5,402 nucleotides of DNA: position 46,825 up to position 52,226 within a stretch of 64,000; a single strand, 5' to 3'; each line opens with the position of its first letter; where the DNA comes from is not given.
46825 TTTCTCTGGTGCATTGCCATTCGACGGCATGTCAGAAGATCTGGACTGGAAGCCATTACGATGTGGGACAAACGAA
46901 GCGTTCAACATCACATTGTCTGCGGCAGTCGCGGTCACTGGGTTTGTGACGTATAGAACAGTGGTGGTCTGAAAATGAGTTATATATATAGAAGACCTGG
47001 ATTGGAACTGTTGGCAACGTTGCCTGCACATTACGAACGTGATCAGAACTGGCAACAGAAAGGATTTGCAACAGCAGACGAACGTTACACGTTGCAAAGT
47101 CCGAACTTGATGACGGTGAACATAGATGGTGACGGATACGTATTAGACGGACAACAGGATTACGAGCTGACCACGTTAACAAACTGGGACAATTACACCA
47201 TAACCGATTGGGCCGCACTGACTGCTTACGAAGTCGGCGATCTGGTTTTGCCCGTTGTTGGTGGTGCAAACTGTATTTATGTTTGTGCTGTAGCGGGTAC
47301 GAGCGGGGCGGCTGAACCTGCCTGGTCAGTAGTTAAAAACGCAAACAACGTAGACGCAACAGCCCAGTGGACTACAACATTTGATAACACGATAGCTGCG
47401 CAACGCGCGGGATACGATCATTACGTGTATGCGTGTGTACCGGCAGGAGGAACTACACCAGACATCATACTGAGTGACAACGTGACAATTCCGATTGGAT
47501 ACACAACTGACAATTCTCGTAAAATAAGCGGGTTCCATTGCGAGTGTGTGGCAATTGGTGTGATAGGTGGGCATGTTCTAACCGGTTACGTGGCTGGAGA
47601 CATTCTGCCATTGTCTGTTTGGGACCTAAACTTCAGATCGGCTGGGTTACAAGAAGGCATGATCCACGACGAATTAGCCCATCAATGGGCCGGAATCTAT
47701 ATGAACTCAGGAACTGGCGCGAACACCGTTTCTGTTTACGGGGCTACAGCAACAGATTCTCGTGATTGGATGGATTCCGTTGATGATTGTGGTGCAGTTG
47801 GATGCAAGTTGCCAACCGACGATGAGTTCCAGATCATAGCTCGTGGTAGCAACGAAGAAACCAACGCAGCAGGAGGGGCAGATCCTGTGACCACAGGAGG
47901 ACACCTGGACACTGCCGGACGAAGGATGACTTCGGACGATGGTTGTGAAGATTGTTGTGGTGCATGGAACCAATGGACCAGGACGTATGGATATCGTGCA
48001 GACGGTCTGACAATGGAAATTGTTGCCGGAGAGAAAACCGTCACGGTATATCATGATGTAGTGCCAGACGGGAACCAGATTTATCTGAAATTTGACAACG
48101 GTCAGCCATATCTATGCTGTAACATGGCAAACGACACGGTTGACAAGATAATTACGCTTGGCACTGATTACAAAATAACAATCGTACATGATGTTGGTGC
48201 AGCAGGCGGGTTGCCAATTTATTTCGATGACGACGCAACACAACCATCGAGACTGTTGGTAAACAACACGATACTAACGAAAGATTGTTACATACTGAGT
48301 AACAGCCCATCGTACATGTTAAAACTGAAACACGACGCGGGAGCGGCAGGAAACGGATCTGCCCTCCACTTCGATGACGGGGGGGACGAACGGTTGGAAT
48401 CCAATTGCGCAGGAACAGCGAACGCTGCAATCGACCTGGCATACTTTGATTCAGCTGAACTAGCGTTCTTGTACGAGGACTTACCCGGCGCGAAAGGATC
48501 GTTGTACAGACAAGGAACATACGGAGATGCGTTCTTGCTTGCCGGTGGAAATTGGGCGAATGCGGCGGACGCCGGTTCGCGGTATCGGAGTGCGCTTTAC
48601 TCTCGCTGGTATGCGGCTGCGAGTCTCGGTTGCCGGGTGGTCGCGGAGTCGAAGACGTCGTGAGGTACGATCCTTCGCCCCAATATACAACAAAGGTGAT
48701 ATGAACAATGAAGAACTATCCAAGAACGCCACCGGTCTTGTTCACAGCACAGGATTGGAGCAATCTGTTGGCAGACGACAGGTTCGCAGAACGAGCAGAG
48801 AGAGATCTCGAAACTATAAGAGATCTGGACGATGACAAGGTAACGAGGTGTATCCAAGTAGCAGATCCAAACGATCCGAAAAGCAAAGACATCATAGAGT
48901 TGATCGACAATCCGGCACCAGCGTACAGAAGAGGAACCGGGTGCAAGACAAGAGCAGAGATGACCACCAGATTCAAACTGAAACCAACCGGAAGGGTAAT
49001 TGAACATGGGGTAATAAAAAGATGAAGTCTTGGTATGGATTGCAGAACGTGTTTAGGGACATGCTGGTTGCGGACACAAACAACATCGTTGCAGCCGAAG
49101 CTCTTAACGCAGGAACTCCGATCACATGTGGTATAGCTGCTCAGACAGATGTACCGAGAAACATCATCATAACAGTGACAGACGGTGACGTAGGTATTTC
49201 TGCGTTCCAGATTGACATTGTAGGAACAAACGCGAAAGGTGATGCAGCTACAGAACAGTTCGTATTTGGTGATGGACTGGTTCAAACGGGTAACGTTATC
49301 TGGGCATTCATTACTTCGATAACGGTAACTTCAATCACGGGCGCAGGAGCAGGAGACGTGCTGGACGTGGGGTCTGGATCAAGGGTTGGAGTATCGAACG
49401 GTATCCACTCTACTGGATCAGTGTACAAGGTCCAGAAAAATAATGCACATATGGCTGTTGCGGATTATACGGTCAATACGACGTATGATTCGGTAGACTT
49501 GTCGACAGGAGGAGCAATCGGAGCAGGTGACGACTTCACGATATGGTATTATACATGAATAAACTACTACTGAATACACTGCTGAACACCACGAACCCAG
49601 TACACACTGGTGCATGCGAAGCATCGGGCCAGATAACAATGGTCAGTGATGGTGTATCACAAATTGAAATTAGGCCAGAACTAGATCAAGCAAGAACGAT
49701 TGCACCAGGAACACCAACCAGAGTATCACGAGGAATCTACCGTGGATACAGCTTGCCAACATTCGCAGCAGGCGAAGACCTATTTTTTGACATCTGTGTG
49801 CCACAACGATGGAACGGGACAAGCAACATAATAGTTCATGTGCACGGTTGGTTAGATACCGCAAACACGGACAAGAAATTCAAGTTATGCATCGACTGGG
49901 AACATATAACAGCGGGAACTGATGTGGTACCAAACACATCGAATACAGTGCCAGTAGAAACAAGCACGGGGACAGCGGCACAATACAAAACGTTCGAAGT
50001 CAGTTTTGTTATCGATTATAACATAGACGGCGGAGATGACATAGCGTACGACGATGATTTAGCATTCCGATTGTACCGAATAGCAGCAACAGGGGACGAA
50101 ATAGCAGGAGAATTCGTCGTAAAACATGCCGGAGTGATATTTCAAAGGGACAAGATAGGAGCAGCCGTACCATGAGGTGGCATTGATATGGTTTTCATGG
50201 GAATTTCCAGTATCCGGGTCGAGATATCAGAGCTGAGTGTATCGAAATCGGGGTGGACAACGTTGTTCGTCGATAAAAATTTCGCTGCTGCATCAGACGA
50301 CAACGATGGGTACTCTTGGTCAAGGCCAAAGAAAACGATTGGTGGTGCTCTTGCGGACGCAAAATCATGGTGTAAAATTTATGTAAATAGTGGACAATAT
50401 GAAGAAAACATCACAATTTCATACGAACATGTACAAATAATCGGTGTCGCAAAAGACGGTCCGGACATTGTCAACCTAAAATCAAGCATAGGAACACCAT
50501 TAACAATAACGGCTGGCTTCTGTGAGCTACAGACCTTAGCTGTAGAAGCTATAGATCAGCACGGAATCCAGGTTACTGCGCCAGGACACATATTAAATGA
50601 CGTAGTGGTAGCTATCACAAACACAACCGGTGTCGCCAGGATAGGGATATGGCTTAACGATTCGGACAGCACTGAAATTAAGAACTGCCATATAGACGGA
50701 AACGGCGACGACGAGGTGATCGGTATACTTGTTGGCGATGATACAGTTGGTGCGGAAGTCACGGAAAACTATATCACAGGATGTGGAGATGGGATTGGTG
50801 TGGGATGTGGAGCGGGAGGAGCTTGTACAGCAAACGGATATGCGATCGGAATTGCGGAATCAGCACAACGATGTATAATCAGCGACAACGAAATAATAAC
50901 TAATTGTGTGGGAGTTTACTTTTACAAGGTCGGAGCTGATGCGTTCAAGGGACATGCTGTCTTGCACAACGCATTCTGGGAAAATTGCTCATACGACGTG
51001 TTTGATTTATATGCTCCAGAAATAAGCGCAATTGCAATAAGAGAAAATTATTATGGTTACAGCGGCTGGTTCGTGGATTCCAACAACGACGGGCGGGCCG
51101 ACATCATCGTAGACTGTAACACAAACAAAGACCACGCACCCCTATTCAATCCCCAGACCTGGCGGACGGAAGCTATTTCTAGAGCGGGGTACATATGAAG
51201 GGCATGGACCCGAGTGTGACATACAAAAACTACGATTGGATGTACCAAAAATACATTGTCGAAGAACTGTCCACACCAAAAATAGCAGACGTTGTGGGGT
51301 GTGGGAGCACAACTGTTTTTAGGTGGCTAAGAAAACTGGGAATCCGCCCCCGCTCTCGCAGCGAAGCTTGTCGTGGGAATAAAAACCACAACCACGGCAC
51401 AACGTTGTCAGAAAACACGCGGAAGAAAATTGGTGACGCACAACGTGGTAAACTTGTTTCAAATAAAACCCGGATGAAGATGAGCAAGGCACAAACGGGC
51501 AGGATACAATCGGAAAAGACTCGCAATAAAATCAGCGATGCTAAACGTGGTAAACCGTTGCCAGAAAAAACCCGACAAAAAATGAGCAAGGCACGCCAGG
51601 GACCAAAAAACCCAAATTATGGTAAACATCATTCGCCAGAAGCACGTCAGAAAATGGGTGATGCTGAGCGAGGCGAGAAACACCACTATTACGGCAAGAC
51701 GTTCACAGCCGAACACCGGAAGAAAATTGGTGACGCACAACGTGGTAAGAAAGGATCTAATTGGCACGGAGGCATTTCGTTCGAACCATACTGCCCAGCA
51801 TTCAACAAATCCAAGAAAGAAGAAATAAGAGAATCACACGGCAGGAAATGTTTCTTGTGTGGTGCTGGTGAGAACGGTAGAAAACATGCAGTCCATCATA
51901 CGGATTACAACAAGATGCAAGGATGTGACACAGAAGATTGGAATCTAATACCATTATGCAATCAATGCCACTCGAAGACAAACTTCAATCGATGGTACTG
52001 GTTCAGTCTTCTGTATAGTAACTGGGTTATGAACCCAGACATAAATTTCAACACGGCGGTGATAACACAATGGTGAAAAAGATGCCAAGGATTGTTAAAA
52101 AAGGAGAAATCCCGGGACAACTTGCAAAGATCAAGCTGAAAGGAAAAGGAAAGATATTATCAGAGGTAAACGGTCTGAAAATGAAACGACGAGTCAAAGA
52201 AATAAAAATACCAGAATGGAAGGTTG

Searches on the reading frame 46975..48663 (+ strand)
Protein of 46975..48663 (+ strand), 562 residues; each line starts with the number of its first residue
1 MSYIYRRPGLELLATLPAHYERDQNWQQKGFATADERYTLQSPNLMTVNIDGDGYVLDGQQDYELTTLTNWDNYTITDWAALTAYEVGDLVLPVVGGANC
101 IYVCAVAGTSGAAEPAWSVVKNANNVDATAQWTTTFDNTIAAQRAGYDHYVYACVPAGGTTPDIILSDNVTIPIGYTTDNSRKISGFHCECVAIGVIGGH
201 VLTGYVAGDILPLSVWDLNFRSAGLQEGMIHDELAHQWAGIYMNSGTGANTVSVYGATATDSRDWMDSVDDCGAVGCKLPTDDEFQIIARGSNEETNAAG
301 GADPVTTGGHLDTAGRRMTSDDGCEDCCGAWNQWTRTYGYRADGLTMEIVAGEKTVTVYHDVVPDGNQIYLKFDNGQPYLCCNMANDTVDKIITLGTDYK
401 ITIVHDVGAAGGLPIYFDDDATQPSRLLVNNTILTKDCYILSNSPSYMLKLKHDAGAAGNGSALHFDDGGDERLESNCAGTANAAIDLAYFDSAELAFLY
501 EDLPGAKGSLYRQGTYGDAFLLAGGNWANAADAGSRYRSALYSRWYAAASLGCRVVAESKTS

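Call 7: search_protein_families(library=pfam, proteins=[window:46975-48663:+], max_evalue=0.01)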
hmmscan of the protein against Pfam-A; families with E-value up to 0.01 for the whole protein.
window:46975-48663:+ (562 aa): 1 family
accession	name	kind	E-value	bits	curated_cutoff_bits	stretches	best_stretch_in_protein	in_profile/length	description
PF21916.1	mtd_2nd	-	2.3e-14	54.1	24.6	1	129-217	30-115/115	Mtd second domain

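Call 8: search_protein_families(library=phrogs, proteins=[window:46975-48663:+], max_evalue=0.001)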
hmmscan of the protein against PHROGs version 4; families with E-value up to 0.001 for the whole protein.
window:46975-48663:+ (562 aa): 2 families
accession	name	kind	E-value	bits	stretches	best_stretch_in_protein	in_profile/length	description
phrog_11262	-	tail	5.2e-38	132.2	2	129-359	107-344/393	tail protein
phrog_20658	-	head and packaging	6e-08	33.6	1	75-134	131-189/211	head decoration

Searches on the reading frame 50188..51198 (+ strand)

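Call 13: search_protein_families(library=pfam, proteins=[window:50188-51198:+], max_evalue=0.01)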
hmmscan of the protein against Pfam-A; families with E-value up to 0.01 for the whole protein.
window:50188-51198:+ (336 aa): 3 families
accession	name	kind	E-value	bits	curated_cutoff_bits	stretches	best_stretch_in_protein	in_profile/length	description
PF07602.17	DUF1565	-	3.1e-06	27.1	20.3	1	37-273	5-234/257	Protein of unknown function (DUF1565)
PF13229.12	Beta_helix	-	3.4e-06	27.2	25.9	1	124-247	46-146/158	Right handed beta helix region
PF05048.19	NosD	-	1.3e-05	25.2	23.6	1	149-196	126-169/212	Periplasmic copper-binding protein (NosD)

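Call 14: search_protein_families(library=phrogs, proteins=[window:50188-51198:+], max_evalue=0.001)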
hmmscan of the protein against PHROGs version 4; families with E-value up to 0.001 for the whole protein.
window:50188-51198:+ (336 aa): 0 families

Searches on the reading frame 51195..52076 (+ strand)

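Call 71: search_protein_families(library=pfam, proteins=[window:51195-52076:+], max_evalue=0.01)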
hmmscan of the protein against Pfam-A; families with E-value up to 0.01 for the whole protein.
window:51195-52076:+ (293 aa): 3 families
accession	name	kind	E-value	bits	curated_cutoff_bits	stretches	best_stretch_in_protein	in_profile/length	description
PF07460.16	NUMOD3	-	7e-28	96.7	20.4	4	119-154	1-36/37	NUMOD3 motif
PF01844.29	HNH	-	0.00028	21.4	21.4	1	219-262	1-44/47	HNH endonuclease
PF13384.12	HTH_23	-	0.0015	18.7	24.6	1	25-47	18-40/50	Homeodomain-like domain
